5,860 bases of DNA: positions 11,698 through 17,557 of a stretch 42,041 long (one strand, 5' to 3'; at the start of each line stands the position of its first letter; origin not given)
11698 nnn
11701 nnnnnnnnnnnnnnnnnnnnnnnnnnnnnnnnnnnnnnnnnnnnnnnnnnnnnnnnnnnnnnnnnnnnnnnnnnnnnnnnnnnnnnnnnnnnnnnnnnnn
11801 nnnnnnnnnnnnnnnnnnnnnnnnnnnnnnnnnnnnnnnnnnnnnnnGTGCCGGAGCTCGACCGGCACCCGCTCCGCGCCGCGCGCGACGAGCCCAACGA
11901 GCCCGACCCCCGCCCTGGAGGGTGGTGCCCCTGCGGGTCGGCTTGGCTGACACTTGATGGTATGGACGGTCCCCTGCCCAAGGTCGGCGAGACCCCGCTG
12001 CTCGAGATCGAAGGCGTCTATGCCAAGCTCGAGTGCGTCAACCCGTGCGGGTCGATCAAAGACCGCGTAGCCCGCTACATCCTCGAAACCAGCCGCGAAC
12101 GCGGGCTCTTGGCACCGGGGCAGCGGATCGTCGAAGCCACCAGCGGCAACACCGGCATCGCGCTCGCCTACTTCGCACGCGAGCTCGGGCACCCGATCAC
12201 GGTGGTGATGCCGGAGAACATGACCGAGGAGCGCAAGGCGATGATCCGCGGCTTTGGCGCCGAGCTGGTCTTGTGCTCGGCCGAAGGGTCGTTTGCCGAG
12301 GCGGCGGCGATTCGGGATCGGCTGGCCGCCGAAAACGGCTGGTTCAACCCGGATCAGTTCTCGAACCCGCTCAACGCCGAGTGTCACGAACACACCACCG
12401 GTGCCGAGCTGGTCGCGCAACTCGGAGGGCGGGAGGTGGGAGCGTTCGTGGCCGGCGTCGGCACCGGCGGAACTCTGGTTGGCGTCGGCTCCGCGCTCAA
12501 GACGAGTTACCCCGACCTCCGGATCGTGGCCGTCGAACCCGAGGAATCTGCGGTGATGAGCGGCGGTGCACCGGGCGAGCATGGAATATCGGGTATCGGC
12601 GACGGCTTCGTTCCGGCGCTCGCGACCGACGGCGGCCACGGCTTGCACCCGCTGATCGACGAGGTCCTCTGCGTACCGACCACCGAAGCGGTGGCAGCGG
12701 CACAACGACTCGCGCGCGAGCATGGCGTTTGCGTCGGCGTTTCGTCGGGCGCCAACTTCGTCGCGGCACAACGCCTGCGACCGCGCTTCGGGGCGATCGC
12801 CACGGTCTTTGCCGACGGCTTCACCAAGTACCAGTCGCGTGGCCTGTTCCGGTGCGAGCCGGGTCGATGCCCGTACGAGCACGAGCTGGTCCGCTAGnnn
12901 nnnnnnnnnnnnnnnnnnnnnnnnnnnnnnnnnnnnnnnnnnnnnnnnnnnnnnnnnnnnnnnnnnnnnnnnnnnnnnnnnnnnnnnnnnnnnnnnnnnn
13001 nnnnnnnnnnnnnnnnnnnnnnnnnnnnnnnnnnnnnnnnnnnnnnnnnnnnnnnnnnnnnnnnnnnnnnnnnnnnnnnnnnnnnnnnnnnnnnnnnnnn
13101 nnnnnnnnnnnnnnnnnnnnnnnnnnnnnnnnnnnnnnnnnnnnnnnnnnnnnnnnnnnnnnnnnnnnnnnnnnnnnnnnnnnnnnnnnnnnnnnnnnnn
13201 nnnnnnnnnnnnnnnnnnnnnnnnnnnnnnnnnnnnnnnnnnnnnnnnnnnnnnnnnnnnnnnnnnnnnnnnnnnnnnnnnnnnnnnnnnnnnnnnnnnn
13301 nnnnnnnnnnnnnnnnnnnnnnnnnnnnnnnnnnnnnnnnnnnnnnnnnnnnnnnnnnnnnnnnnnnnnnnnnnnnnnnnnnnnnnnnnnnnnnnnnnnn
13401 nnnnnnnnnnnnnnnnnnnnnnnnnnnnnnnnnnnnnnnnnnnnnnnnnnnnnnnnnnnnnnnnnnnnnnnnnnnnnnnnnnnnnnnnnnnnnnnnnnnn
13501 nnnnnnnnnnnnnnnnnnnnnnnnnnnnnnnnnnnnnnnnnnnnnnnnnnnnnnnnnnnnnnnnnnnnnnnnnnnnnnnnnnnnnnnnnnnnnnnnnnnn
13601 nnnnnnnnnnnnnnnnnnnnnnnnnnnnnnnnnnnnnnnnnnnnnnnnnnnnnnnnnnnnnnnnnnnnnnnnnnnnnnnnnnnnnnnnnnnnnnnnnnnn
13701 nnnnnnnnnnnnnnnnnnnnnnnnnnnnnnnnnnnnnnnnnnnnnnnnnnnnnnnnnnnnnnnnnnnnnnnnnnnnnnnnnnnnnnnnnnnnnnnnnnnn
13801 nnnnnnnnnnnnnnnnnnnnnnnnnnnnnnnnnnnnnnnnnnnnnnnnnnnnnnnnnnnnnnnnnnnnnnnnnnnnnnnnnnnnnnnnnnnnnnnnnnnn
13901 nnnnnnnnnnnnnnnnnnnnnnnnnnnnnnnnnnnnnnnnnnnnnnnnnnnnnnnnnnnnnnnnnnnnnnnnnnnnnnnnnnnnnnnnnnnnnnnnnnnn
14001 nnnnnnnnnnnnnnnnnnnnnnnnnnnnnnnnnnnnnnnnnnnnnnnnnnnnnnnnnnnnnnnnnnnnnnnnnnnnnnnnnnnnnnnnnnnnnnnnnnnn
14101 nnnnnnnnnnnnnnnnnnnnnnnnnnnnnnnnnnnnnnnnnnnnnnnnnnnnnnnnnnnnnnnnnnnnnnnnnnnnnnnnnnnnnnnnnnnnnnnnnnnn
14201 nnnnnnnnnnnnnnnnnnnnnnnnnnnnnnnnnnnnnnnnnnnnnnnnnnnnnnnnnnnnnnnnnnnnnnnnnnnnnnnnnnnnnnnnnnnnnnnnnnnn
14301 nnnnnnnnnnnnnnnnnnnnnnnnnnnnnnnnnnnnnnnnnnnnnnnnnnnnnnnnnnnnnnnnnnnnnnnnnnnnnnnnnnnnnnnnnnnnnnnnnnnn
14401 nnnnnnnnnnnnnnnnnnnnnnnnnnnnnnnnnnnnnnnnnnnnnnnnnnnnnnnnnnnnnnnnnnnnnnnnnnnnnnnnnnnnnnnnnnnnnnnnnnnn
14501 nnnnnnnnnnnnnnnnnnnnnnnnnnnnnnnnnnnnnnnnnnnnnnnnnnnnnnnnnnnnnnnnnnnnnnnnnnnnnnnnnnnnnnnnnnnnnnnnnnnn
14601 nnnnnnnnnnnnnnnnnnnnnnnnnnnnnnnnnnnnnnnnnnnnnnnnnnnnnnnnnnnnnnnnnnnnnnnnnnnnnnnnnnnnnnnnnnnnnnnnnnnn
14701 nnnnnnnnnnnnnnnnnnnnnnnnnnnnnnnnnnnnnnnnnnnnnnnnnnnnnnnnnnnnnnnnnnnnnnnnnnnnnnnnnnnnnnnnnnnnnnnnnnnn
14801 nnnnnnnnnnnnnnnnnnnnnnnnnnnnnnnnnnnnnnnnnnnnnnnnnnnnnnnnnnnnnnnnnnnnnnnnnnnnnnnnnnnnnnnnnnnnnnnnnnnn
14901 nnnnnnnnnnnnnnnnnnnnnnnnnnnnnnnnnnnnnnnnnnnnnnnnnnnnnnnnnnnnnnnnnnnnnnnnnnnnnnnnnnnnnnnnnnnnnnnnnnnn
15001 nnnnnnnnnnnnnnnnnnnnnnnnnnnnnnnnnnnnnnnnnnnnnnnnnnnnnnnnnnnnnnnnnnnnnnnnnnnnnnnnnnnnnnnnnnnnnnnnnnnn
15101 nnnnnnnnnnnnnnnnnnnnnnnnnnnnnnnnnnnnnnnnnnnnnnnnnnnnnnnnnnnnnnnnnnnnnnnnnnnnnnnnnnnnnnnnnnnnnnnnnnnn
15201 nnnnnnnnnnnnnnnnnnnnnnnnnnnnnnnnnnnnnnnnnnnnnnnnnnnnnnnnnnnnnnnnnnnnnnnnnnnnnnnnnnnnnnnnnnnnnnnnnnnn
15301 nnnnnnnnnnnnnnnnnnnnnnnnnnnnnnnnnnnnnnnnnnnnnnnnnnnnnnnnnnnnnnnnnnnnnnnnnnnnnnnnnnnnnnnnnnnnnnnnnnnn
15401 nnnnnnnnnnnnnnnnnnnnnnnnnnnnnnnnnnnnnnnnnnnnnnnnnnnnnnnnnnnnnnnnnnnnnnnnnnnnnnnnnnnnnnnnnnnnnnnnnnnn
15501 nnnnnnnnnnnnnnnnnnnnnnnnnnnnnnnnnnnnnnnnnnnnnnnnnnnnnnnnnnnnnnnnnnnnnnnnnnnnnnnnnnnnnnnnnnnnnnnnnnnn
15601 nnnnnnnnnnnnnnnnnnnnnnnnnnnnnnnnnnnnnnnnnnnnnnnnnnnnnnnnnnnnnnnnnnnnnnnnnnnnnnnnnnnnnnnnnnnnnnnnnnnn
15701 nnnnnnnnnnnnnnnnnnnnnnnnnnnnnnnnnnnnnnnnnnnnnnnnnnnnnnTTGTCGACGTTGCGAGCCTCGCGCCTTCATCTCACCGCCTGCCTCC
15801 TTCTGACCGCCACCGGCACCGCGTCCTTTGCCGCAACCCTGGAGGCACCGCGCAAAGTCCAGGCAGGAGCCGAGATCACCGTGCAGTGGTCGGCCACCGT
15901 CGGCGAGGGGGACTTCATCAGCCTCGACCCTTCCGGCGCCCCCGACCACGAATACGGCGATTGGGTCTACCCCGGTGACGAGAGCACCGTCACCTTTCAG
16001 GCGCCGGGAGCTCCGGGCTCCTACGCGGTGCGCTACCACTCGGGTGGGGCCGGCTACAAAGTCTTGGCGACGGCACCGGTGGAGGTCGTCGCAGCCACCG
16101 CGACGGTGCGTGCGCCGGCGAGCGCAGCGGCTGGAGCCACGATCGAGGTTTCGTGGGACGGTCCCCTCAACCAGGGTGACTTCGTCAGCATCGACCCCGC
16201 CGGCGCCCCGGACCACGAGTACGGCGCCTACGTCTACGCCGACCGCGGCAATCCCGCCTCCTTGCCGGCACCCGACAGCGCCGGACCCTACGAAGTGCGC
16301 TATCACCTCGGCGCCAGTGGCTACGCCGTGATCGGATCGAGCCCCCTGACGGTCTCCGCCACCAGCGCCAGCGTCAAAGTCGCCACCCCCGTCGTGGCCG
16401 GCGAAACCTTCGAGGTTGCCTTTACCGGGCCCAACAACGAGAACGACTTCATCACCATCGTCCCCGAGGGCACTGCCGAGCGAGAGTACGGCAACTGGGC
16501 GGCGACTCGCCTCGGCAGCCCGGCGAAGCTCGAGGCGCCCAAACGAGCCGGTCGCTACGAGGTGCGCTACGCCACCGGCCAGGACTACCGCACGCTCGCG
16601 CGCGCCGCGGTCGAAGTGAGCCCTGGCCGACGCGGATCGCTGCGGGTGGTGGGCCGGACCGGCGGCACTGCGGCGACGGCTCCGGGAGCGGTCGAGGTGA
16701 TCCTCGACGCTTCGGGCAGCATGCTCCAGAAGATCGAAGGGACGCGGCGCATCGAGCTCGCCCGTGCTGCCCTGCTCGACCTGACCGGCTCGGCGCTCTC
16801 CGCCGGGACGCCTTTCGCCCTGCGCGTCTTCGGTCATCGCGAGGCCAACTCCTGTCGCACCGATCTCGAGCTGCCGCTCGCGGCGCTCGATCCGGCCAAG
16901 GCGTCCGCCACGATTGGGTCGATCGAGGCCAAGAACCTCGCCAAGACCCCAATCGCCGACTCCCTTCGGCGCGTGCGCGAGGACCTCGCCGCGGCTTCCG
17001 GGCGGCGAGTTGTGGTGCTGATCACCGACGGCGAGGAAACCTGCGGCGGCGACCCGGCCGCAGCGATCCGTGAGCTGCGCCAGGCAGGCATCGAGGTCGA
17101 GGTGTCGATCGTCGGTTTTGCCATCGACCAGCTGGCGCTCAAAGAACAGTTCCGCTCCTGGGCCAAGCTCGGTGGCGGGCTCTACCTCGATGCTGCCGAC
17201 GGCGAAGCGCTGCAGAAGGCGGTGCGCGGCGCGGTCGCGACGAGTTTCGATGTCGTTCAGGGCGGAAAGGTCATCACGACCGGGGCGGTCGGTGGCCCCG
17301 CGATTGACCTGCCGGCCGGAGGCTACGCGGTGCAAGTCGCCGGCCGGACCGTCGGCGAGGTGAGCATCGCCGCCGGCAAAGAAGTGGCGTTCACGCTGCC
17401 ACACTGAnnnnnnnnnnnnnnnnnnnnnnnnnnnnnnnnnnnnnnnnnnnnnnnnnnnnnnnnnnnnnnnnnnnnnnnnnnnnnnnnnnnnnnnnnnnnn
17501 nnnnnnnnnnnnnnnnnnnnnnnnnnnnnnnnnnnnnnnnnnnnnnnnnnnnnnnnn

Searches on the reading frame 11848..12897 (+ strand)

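Call 18: search_protein_families(library=pfam, proteins=[window:11848-12897:+], max_evalue=0.001)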
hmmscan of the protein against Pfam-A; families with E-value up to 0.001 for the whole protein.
window:11848-12897:+ (349 aa): 1 family
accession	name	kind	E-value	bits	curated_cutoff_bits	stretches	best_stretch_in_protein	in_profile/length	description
PF00291.31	PALP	-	3.3e-71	240.5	35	1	45-316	4-285/295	Pyridoxal-phosphate dependent enzyme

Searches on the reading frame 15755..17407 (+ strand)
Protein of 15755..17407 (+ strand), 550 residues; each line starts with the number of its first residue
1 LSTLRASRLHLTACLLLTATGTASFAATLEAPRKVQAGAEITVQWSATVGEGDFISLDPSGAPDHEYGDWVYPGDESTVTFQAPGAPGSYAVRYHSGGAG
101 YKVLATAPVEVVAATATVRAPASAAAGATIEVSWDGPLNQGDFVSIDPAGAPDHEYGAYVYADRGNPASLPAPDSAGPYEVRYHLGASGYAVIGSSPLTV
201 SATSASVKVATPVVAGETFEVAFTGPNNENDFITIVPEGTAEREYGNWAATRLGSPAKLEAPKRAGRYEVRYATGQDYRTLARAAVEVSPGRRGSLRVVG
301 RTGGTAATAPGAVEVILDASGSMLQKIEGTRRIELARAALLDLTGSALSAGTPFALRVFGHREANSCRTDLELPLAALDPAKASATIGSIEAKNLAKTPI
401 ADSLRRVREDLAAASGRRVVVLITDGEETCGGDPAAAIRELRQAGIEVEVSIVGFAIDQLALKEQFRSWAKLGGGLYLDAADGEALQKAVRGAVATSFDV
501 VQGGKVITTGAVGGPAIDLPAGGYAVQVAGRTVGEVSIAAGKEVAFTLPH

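Call 18: search_protein_families(library=pfam, proteins=[window:15755-17407:+], max_evalue=0.001)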
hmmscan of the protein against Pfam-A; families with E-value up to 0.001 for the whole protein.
window:15755-17407:+ (550 aa): 2 families
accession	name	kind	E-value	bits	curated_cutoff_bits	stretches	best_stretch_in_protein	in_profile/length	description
PF00092.34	VWA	-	6.3e-08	33.5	23.8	1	315-470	4-151/174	von Willebrand factor type A domain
PF13519.12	VWA_2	-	2.2e-07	31.9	27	1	315-427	3-107/107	von Willebrand factor type A domain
